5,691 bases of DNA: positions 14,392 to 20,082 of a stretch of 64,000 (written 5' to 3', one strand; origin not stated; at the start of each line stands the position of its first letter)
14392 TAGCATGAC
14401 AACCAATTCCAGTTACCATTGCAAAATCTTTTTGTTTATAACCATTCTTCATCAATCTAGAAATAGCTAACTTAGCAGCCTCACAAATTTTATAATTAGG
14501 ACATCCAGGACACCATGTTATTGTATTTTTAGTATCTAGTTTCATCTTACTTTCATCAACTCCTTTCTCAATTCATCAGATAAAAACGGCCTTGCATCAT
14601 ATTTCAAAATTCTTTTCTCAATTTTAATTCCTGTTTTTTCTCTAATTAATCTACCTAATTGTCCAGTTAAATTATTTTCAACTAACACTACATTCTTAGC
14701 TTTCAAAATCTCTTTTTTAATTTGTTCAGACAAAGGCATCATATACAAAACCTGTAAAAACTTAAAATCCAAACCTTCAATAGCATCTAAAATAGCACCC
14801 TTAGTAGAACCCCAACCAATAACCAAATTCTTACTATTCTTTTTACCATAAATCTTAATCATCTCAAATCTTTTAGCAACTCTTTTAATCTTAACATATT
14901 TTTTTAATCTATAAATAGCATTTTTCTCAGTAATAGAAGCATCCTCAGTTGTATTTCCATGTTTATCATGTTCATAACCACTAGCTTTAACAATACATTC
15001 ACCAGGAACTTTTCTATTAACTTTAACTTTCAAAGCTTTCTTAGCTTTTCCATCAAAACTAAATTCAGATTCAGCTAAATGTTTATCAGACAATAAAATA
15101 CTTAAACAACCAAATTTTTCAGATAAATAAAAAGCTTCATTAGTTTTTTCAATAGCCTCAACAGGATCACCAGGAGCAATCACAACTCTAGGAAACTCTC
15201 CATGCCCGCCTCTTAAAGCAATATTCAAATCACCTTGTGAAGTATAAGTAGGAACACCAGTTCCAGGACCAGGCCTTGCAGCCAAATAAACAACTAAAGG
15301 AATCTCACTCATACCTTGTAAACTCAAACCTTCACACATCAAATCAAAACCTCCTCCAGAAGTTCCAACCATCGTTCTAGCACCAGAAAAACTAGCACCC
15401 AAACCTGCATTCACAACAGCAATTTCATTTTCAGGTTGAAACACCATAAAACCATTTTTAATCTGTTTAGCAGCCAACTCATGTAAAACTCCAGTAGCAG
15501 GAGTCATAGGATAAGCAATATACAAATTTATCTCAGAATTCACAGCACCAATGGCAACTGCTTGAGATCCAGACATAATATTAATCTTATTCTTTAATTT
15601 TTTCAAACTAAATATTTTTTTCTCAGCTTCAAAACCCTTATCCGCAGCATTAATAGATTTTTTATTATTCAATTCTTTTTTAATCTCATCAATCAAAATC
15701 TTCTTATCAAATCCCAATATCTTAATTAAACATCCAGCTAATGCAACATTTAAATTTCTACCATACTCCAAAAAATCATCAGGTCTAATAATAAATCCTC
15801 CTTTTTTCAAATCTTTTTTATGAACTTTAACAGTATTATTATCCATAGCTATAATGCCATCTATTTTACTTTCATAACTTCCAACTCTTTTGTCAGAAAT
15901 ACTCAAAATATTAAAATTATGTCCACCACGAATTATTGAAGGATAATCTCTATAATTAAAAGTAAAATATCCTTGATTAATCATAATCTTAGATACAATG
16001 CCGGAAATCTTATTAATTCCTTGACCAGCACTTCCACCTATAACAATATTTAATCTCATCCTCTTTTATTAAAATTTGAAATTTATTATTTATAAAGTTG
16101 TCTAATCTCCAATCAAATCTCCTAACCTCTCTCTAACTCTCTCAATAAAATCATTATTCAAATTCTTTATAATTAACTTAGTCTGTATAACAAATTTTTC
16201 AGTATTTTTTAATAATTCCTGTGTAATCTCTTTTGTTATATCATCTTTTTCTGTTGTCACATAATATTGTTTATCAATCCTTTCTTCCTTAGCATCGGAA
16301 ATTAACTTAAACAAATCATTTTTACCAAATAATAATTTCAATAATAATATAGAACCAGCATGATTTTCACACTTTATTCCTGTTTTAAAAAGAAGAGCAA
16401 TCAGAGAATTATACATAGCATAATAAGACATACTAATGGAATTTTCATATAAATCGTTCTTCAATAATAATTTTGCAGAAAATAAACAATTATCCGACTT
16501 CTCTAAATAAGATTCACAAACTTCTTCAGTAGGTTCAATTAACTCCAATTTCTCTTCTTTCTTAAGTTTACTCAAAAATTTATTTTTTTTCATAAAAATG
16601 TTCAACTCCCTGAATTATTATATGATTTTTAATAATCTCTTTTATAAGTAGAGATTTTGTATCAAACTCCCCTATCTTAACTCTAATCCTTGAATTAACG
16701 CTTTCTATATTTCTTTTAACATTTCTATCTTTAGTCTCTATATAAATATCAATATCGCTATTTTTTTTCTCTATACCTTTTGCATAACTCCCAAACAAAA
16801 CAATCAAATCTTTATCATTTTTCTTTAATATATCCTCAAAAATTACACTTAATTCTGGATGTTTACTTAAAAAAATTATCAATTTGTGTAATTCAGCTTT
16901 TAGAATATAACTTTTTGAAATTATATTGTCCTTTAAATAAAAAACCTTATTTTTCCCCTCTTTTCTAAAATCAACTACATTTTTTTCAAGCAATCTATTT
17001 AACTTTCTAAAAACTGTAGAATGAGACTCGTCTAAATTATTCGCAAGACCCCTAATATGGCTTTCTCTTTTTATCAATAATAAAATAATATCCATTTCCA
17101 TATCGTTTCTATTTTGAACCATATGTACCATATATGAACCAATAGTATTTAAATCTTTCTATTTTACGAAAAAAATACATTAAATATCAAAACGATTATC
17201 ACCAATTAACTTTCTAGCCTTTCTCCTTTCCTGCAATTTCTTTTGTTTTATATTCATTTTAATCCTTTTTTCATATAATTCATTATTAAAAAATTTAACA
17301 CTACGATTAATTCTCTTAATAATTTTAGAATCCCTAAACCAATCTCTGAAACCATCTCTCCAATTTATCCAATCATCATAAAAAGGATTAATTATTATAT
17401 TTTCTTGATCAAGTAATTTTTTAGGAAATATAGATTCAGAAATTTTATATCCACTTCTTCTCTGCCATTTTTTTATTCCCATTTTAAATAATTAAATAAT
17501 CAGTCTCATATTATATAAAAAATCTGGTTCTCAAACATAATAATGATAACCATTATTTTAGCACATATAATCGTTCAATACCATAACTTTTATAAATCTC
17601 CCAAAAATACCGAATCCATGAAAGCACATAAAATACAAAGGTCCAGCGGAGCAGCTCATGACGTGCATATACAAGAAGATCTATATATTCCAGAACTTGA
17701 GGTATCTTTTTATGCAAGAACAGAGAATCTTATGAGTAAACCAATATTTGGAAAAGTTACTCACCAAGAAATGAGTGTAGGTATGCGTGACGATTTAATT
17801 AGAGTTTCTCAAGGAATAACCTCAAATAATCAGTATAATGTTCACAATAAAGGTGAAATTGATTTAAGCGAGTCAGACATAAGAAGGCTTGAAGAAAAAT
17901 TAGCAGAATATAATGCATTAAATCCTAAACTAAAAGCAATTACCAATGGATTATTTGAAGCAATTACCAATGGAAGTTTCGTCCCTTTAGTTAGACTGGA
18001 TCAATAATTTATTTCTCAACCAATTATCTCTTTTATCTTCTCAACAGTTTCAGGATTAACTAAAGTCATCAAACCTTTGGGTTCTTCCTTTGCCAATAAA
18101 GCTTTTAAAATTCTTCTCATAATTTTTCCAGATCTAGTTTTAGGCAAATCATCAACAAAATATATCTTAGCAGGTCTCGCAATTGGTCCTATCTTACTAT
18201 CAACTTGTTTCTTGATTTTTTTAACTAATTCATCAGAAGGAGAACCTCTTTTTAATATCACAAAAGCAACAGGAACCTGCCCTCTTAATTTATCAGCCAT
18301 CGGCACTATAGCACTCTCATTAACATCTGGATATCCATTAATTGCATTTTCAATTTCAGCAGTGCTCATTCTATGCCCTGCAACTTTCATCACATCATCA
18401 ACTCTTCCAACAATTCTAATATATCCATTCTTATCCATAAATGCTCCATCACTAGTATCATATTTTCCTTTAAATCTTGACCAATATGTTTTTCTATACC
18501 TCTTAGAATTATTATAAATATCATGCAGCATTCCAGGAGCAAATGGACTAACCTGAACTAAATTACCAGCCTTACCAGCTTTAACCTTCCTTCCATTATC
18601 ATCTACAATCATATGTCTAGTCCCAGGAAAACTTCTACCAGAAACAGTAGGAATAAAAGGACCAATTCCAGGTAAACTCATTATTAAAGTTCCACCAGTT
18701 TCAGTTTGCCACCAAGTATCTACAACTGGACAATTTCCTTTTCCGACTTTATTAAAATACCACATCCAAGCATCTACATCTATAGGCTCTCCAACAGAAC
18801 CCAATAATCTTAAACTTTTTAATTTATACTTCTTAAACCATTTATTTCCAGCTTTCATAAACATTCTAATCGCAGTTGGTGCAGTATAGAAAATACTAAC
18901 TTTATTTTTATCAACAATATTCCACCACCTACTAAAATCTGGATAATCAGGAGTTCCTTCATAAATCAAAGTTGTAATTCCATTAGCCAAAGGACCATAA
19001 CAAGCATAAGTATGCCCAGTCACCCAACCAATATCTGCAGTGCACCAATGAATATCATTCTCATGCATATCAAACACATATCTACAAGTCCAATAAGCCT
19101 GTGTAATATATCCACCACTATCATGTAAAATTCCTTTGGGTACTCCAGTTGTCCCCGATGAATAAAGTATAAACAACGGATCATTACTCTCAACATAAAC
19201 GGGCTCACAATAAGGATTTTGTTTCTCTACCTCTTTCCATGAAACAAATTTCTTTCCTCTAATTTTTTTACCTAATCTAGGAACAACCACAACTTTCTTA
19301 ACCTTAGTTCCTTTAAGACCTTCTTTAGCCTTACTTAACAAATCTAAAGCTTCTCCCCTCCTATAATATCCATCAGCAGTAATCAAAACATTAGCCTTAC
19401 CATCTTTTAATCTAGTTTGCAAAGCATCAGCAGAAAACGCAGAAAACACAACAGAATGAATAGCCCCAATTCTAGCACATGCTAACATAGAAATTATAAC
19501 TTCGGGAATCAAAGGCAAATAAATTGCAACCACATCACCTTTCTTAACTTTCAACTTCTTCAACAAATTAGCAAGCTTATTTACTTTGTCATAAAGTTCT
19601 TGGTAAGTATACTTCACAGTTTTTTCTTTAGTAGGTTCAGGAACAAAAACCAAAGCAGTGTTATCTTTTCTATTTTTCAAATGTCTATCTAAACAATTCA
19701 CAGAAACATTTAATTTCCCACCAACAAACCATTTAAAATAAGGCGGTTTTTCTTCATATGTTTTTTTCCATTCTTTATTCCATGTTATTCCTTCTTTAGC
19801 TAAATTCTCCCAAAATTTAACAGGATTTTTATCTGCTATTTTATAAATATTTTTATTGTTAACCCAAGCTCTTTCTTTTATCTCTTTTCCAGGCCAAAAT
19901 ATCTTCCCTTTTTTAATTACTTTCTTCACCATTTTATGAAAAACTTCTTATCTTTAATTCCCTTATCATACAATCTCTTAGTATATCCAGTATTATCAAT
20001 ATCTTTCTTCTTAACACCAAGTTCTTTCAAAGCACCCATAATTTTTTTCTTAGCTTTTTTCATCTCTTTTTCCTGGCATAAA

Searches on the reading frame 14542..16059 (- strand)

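Call 50: search_protein_families(library=pfam, proteins=[window:14542-16059:-], max_evalue=0.0001)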
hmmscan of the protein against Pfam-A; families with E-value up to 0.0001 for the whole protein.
window:14542-16059:- (505 aa): 2 families
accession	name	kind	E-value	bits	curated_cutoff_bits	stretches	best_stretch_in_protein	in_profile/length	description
PF01855.24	POR_N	-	1.5e-37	130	27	1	171-331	2-161/231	Pyruvate flavodoxin/ferredoxin oxidoreductase, thiamine diP-bdg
PF01558.24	POR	-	1.2e-16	61.8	27.4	1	11-91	1-83/173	Pyruvate ferredoxin/flavodoxin oxidoreductase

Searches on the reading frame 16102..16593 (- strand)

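Call 50: search_protein_families(library=pfam, proteins=[window:16102-16593:-], max_evalue=0.0001)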
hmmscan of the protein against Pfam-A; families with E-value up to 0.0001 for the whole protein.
window:16102-16593:- (163 aa): 1 family
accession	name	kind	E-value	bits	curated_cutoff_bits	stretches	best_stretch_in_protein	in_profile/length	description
PF05168.19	HEPN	-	1.5e-11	44.9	22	1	27-135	2-111/117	HEPN domain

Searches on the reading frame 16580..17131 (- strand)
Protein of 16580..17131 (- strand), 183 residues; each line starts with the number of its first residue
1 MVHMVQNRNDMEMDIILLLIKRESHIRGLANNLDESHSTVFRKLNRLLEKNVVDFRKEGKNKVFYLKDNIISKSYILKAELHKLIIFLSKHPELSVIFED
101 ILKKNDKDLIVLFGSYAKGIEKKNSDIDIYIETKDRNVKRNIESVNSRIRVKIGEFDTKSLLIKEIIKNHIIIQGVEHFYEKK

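Call 50: search_protein_families(library=pfam, proteins=[window:16580-17131:-], max_evalue=0.0001)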
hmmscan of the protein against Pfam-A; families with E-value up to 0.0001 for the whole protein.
window:16580-17131:- (183 aa): 4 families
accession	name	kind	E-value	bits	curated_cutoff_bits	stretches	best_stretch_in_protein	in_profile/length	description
PF01909.29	NTP_transf_2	-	4.3e-09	37.1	21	1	98-159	4-77/93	Nucleotidyltransferase domain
PF18765.7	Polbeta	-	6.4e-09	36.3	26.9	1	100-173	5-87/93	Polymerase beta, Nucleotidyltransferase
PF25212.1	HVO_A0114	-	4.5e-05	23.6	27.6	1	21-66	34-79/84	HVO_A0114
PF22600.2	MTPAP-like_central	-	4.8e-05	23.9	27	0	97-146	32-78/139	Poly(A) RNA polymerase, mitochondrial-like, central palm domain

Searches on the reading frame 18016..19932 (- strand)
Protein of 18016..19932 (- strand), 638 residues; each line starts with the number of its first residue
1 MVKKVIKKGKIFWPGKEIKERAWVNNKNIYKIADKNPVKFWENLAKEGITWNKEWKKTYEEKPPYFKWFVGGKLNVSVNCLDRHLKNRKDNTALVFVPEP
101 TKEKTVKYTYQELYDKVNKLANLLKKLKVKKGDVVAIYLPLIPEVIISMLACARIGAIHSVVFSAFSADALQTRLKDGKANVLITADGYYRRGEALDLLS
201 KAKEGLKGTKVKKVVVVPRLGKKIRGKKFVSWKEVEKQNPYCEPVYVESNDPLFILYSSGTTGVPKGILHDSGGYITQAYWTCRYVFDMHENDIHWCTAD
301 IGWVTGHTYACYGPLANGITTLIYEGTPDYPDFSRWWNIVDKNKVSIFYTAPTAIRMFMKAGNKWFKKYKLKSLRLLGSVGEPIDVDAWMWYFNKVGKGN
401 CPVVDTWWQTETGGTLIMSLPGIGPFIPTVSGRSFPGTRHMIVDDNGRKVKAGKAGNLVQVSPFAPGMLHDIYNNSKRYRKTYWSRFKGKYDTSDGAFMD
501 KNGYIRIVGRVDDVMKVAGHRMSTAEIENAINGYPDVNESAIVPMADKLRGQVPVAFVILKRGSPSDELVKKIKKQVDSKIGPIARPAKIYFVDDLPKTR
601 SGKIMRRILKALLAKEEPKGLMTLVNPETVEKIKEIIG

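Call 51: search_protein_families(library=pfam, proteins=[window:18016-19932:-], max_evalue=0.0001)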
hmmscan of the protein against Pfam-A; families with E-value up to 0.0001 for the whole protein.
window:18016-19932:- (638 aa): 3 families
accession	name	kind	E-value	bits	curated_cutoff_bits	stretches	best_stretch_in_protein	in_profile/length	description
PF00501.34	AMP-binding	-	3.6e-83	279.9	29.9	1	82-459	2-373/384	AMP-binding enzyme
PF13193.12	AMP-binding_C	-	5.5e-25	88.5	24.5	1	526-603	1-76/76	AMP-binding enzyme C-terminal domain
PF16177.11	ACAS_N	-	8.2e-17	61.2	27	1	27-80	2-55/55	Acetyl-coenzyme A synthetase N-terminus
